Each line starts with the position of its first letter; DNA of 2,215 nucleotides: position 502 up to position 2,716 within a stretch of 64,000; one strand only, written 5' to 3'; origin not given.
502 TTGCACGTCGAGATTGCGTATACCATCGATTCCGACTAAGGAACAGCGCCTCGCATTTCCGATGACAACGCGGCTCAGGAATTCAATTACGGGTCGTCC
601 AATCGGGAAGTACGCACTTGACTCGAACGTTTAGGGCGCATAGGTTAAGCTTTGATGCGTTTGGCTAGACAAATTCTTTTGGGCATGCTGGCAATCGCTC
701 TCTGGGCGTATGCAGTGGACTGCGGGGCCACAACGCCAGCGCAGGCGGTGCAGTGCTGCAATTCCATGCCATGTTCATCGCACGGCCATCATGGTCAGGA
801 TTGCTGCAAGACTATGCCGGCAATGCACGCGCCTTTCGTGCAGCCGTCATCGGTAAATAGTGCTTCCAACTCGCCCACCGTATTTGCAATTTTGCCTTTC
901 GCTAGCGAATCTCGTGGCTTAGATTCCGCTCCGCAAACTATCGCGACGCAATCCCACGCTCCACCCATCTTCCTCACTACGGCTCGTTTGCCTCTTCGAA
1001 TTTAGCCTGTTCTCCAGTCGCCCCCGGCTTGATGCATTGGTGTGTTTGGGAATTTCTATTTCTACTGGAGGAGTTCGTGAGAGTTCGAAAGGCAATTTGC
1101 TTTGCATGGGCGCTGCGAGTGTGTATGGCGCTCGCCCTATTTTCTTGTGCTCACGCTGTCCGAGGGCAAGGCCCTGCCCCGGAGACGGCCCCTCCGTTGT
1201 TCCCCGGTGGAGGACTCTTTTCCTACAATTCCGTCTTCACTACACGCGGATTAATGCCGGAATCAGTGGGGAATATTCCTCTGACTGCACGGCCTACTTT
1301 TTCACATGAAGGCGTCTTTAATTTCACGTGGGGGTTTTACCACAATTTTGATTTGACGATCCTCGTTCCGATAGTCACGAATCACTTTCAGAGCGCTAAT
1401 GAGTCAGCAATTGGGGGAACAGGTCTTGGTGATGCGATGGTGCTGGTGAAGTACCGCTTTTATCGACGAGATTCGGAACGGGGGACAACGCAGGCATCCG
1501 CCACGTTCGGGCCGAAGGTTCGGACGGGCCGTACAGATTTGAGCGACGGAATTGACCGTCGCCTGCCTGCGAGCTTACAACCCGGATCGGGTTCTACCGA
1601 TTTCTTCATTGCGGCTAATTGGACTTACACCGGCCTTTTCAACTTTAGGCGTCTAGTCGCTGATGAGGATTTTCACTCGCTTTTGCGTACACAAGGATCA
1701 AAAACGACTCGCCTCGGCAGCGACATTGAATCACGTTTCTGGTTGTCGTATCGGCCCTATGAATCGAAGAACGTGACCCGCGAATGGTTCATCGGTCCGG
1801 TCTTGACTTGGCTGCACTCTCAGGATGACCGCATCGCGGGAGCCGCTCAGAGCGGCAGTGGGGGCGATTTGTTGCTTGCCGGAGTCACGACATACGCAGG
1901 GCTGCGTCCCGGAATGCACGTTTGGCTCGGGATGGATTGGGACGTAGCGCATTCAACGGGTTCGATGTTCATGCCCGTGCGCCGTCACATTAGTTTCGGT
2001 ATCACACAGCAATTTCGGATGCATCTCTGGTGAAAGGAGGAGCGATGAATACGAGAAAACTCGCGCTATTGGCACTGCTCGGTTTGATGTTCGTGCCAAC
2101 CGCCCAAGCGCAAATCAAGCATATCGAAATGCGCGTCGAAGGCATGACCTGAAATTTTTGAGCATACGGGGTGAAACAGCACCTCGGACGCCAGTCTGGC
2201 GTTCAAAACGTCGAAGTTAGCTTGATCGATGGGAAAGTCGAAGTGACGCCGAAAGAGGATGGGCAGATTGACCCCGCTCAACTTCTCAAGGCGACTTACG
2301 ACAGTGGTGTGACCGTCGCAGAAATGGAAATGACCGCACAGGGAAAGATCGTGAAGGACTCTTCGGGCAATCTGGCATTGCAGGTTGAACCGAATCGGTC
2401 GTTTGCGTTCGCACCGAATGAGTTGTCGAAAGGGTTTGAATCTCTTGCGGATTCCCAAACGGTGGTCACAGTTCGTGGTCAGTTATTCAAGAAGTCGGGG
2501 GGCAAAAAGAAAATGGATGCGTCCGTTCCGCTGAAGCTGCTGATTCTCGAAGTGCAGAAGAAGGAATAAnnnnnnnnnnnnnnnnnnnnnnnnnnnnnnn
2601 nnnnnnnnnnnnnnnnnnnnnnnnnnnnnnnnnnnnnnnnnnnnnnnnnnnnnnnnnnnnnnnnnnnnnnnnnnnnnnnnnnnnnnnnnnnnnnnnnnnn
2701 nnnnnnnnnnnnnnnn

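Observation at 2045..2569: MerP-like periplasmic HMA protein with both metal-ligand cysteines encoded as TGA (predicted UxxU selenoprotein)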

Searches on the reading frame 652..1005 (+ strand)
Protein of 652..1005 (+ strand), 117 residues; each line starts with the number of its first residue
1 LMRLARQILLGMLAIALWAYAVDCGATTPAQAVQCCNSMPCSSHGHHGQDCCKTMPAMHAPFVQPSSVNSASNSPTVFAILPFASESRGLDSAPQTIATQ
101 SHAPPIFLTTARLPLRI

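Call 4: search_protein_families(library=pfam, proteins=[window:652-1005:+], max_evalue=0.01)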
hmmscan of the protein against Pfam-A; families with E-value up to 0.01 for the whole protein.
window:652-1005:+ (117 aa): 0 families

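Call 20: search_protein_families(library=ncbifam, proteins=[window:652-1005:+], max_evalue=1)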
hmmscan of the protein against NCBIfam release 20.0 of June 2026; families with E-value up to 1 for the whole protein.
window:652-1005:+ (117 aa): 0 families

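Call 48: search_protein_families(library=pfam, proteins=[window:652-1005:+], max_evalue=10)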
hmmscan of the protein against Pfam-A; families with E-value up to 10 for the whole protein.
window:652-1005:+ (117 aa): 0 families

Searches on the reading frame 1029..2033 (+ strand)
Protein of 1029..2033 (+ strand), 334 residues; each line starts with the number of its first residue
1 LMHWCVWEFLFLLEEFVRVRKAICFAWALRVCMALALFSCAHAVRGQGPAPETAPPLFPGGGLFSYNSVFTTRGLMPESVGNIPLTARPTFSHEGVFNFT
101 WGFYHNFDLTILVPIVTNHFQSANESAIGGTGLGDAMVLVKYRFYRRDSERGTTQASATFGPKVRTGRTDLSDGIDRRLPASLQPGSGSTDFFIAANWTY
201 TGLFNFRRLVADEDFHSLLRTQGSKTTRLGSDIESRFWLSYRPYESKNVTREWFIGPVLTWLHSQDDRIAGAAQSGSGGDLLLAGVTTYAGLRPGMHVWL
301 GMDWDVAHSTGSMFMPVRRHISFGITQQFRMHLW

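Call 4: search_protein_families(library=pfam, proteins=[window:1029-2033:+], max_evalue=0.01)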
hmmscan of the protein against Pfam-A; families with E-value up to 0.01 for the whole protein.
window:1029-2033:+ (334 aa): 0 families

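Call 20: search_protein_families(library=ncbifam, proteins=[window:1029-2033:+], max_evalue=1)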
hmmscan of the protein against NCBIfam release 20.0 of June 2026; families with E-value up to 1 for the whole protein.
window:1029-2033:+ (334 aa): 0 families

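Call 48: search_protein_families(library=pfam, proteins=[window:1029-2033:+], max_evalue=10)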
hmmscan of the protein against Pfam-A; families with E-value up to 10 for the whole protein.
window:1029-2033:+ (334 aa): 0 families

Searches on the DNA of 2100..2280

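Call 40: search_rna_families(source=window, start=2100, end=2280, threshold=evalue, max_evalue=10)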
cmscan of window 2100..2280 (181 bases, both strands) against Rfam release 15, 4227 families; matches with E-value up to 10: 1.
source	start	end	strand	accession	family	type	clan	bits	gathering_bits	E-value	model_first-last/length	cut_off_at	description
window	2119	2201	-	RF02051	STnc450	Gene; sRNA;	-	13.4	37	1.8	1-57/57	no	Enterobacterial sRNA STnc450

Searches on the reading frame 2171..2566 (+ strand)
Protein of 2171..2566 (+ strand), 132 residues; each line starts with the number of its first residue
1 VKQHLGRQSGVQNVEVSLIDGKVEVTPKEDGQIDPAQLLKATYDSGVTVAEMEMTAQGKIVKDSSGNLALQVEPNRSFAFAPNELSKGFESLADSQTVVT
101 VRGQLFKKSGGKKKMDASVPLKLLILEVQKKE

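Call 49: search_protein_representatives(protein=window:2171-2566:+)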
Query: 132 residues. Proteins with E-value up to 0.001 (for the whole library): 60; up to 1e-10: 38; up to 1e-30: 5. The best 60 are listed.
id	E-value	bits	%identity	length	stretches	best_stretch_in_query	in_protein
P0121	2.3e-60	218.4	80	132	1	1-132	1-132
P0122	9.1e-46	171.3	84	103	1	1-99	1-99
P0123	8.6e-39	148.8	71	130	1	18-120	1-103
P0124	1.3e-33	132.1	70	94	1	39-132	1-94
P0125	7.6e-31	123.2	76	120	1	1-78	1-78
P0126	3.9e-30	120.9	80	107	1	1-75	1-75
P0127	1.0e-28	116.3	49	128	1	2-130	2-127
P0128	1.2e-28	116.2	51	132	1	1-132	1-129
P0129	1.7e-27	112.4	81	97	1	1-69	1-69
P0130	1.2e-26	109.6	60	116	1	1-97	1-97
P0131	2.7e-25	105.3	85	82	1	1-62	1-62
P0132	6.3e-24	100.9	81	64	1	1-62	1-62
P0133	1.4e-23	99.8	85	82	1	1-59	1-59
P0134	3.2e-23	98.6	81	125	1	1-62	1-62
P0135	6.3e-23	97.7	82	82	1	1-60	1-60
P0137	1.5e-21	93.2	44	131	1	1-131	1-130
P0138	2.2e-21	92.7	46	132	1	1-127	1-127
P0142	9.0e-20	87.5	42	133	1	1-128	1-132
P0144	3.6e-19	85.6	38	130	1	1-131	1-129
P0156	9.6e-12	61.6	38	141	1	1-105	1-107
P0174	3.4e-05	40.5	29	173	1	3-108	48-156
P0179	3.9e-04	37.1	30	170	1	6-117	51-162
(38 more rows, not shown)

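Call 52: find_encoding_contigs(protein=P0144, flank=4000, max_places=3)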
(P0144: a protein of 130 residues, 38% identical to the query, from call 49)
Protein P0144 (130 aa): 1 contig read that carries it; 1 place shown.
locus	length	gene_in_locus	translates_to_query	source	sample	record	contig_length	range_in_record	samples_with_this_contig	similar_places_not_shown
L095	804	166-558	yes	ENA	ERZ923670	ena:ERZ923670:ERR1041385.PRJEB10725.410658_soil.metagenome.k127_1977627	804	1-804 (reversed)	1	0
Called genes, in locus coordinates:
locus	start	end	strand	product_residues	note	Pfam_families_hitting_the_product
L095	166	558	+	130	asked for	PF00403:HMA (faint)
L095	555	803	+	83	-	?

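Call 53: find_encoding_contigs(protein=P0137, flank=4000, max_places=3)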
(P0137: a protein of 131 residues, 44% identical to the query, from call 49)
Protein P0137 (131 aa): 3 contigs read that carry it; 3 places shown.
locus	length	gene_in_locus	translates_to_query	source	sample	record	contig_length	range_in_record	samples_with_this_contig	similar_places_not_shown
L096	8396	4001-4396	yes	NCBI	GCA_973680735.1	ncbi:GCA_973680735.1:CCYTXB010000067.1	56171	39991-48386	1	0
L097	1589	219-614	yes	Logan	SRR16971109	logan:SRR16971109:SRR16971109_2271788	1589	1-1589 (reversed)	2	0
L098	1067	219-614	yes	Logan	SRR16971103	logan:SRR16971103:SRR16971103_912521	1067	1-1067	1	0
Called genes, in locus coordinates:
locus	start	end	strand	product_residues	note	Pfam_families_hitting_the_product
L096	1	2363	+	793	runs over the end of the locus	PF03030:H_PPase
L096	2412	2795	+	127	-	-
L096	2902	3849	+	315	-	PF13557:Phenol_MetA_deg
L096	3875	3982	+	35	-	-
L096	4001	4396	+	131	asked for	-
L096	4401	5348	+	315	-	PF25021:TEN_NHL (faint), PF06739:SBBP (faint), PF08450:SGL (faint), PF17170:DUF5128 (faint), PF23500:DUF7133 (faint), PF24684:Vgb_lyase, PF01436:NHL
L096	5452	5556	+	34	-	-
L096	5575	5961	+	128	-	-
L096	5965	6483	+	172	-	PF00578:AhpC-TSA, PF08534:Redoxin, PF00255:GSHPx (weak), PF02630:SCO1-SenC (weak), PF13098:Thioredoxin_2, PF00085:Thioredoxin (weak), PF13905:Thioredoxin_8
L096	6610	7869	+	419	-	PF00483:NTP_transferase, PF12804:NTP_transf_3 (weak), PF24894:Hexapep_GlmU, PF25247:LbH_GLGC (faint), PF00132:Hexapep (faint), PF25084:LbH_EIF2B (weak), PF25087:GMPPB_C (weak)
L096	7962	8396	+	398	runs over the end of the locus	PF21088:MS_channel_1st, PF00924:MS_channel_2nd, PF21082:MS_channel_3rd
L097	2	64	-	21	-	?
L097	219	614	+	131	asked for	-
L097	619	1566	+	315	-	PF25021:TEN_NHL (faint), PF06739:SBBP (faint), PF08450:SGL (faint), PF17170:DUF5128 (faint), PF23500:DUF7133 (faint), PF24684:Vgb_lyase, PF01436:NHL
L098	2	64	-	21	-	?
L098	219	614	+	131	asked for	-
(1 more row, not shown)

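Call 54: find_encoding_contigs(protein=P0128, flank=4000, max_places=3)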
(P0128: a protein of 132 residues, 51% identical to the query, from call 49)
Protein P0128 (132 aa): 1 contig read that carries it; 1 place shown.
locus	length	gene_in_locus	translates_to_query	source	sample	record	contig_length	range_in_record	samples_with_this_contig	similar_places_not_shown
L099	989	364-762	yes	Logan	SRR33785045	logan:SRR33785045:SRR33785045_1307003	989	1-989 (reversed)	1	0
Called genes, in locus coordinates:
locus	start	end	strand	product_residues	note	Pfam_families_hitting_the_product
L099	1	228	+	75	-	?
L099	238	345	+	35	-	-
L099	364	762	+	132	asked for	-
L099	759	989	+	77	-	?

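Call 56: find_encoding_contigs(protein=P0127, flank=4000, max_places=2)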
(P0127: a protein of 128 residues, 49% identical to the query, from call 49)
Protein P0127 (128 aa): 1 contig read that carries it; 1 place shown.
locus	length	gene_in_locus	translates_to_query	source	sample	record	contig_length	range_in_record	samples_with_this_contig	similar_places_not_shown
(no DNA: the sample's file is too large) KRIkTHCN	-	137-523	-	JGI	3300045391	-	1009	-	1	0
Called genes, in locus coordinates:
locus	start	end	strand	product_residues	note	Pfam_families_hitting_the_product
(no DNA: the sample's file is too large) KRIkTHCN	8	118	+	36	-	-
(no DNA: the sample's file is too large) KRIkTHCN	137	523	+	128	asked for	-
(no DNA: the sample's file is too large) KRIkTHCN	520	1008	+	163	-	?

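Call 57: find_encoding_contigs(protein=P0138, flank=4000, max_places=2)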
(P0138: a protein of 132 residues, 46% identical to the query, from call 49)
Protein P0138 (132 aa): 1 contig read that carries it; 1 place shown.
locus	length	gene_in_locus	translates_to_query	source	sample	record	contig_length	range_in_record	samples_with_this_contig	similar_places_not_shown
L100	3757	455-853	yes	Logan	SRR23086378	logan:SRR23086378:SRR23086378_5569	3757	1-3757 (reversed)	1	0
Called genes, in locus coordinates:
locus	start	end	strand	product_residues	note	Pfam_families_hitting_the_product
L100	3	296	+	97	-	?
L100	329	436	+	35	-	-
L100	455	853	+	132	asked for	-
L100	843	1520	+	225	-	PF08534:Redoxin, PF00255:GSHPx (weak), PF00578:AhpC-TSA, PF13098:Thioredoxin_2 (weak), PF00085:Thioredoxin, PF13905:Thioredoxin_8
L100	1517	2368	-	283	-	-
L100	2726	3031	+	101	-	-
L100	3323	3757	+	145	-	?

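Call 58: find_encoding_contigs(protein=P0142, flank=4000, max_places=2)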
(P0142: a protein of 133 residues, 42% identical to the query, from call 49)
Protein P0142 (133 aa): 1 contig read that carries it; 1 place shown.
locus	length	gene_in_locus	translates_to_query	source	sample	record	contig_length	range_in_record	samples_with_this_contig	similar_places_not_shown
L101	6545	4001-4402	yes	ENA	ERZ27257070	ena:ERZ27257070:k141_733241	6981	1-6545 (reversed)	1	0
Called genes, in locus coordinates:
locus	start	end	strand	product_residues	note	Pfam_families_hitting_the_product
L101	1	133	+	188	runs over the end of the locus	?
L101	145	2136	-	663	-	PF00805:Pentapeptide, PF13576:Pentapeptide_3 (faint), PF00805:Pentapeptide, PF13599:Pentapeptide_4, PF00805:Pentapeptide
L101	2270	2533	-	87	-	-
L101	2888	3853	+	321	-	-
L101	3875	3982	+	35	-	-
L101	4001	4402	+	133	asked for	-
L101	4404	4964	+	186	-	PF00578:AhpC-TSA, PF08534:Redoxin, PF00255:GSHPx (weak), PF00085:Thioredoxin, PF13098:Thioredoxin_2 (weak), PF13905:Thioredoxin_8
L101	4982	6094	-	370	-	PF00712:DNA_pol3_beta, PF02767:DNA_pol3_beta_2, PF02768:DNA_pol3_beta_3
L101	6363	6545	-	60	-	?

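Call 59: find_encoding_contigs(protein=P0156, flank=4000, max_places=2)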
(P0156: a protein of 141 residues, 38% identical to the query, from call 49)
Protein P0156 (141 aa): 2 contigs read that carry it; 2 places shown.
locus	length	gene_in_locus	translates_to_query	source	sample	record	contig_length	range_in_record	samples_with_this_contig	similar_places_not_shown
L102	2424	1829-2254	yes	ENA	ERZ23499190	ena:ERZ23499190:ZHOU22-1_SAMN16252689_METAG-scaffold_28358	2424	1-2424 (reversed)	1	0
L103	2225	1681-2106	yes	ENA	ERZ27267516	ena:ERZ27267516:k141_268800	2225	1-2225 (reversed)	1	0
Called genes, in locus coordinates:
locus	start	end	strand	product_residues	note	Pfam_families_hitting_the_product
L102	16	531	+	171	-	-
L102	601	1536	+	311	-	PF13557:Phenol_MetA_deg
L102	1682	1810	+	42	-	-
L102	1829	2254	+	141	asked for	-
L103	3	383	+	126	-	?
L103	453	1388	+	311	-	PF13557:Phenol_MetA_deg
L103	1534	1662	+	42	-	-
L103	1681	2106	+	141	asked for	-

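Call 60: find_encoding_contigs(protein=P0174, flank=4000, max_places=2)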
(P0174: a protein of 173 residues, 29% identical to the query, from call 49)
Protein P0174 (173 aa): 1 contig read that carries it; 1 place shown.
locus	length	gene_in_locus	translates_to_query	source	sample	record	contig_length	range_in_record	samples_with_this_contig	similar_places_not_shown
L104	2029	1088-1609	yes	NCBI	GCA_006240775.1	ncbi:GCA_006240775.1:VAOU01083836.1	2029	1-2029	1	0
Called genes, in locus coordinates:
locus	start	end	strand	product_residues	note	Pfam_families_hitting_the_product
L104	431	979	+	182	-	PF00403:HMA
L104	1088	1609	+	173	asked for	PF00403:HMA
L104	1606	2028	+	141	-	?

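Call 61: find_encoding_contigs(protein=P0179, flank=4000, max_places=2)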
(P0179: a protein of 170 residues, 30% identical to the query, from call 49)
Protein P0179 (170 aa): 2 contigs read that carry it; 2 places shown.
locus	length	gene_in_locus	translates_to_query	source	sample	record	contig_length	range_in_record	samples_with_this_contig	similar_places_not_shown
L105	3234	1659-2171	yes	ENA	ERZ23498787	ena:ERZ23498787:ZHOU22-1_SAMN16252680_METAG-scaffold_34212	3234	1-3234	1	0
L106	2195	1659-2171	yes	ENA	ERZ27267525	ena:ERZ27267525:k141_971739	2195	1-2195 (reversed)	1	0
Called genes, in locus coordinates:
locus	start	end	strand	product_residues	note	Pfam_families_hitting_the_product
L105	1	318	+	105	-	?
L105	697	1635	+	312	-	PF13557:Phenol_MetA_deg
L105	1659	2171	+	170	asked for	PF00403:HMA (weak)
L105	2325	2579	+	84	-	-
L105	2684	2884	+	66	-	-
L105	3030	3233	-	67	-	?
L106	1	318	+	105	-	?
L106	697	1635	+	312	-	PF13557:Phenol_MetA_deg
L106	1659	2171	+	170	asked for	PF00403:HMA (weak)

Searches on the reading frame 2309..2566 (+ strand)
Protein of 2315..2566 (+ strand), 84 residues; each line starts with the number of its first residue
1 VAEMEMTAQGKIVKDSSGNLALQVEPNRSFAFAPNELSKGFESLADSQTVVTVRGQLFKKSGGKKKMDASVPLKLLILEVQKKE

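Call 48: search_protein_families(library=pfam, proteins=[window:2315-2566:+], max_evalue=10)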
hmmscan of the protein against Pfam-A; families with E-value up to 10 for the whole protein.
window:2315-2566:+ (84 aa): 0 families

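Call 88: predict_structure(alignment_id=A5)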
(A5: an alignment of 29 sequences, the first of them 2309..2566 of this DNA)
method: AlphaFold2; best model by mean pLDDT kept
length: 86 residues; sequences in the alignment: 29
mean_pLDDT: 79.6   pTM: 0.63
mean pLDDT of the five models: 79.6, 78.4, 77.7, 76.3, 74.6
residues with pLDDT >= 90: 17; 70-90: 50; 50-70: 13; < 50: 6
segments of 3 or more residues with pLDDT < 50: 65-67
pLDDT, mean of each block of 10 residues (from residue 1): 70 88 88 87 84 88 53 76 84
secondary structure, 60 per line:
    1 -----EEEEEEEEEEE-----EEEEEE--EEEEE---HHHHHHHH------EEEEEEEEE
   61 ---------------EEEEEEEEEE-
elements in order: E6-16 E22-27 E30-34 H38-45 E52-60 E76-85

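Call 92: fold_search(model_id=the predicted structure, library=pdb)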
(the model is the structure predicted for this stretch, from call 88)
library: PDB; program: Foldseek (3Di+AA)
matches with E <= 10: 465; with E <= 0.001: 0
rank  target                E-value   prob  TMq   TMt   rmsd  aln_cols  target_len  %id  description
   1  4dam_J                2.8e-02  0.95  0.46  0.39   7.7       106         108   14  Crystal structure of small single-stranded DNA-binding protein from Streptomyces coelicolor (released 2013-01-16)
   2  1nnx                  3.6e-02  1.00  0.53  0.50   4.5        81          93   11  Structure of the hypothetical protein ygiW from E. coli. (released 2004-03-09)
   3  4gla_C                4.3e-02  0.99  0.51  0.50   4.8        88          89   17  OBody NL8 bound to hen egg-white lysozyme (released 2013-08-14)
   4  4dam_D                4.5e-02  0.87  0.44  0.37   9.3       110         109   14  Crystal structure of small single-stranded DNA-binding protein from Streptomyces coelicolor (released 2013-01-16)
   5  8b2n_D                5.3e-02  0.99  0.51  0.47   6.0        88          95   12  Potempin A (PotA) from Tannerella forsythia in complex with the catalytic domain of human MMP-12 (released 2022-12-21)
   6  6cqm_F                6.0e-02  0.77  0.40  0.37   7.5        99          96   15  Crystal Structure of mitochondrial single-stranded DNA binding proteins from S. cerevisiae, Rim1 (Form2) (released 2018-05-30)
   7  6cqk_B                6.6e-02  0.98  0.52  0.49   6.4        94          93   11  Crystal Structure of mitochondrial single-stranded DNA binding proteins from S. cerevisiae, Rim1 (Form1) (released 2018-05-30)
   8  6cqm_A                7.0e-02  0.80  0.39  0.36   7.3        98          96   10  Crystal Structure of mitochondrial single-stranded DNA binding proteins from S. cerevisiae, Rim1 (Form2) (released 2018-05-30)
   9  6cqo_B                7.4e-02  0.98  0.53  0.49   6.1        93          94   16  Crystal Structure of mitochondrial single-stranded DNA binding proteins from S. cerevisiae (SeMet Labeled), Rim1 (Form (released 2018-05-30)
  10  3eiv_B                7.8e-02  0.93  0.48  0.39   7.9       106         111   18  Crystal Structure of Single-stranded DNA-binding protein from Streptomyces coelicolor (released 2009-09-08)
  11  8b2n_B                8.7e-02  0.97  0.51  0.48   6.0        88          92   12  Potempin A (PotA) from Tannerella forsythia in complex with the catalytic domain of human MMP-12 (released 2022-12-21)
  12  1x3g_A                8.7e-02  0.63  0.38  0.30   7.9       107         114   15  Crystal structure of the single-stranded DNA-binding protein from Mycobacterium SMEGMATIS (released 2005-08-15)
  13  6cqo_G                1.0e-01  0.98  0.55  0.54   5.0        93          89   14  Crystal Structure of mitochondrial single-stranded DNA binding proteins from S. cerevisiae (SeMet Labeled), Rim1 (Form (released 2018-05-30)
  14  6cqo_D                1.1e-01  0.92  0.49  0.44   7.4       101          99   14  Crystal Structure of mitochondrial single-stranded DNA binding proteins from S. cerevisiae (SeMet Labeled), Rim1 (Form (released 2018-05-30)
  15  6cqm_B                1.2e-01  0.97  0.53  0.50   5.7        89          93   16  Crystal Structure of mitochondrial single-stranded DNA binding proteins from S. cerevisiae, Rim1 (Form2) (released 2018-05-30)
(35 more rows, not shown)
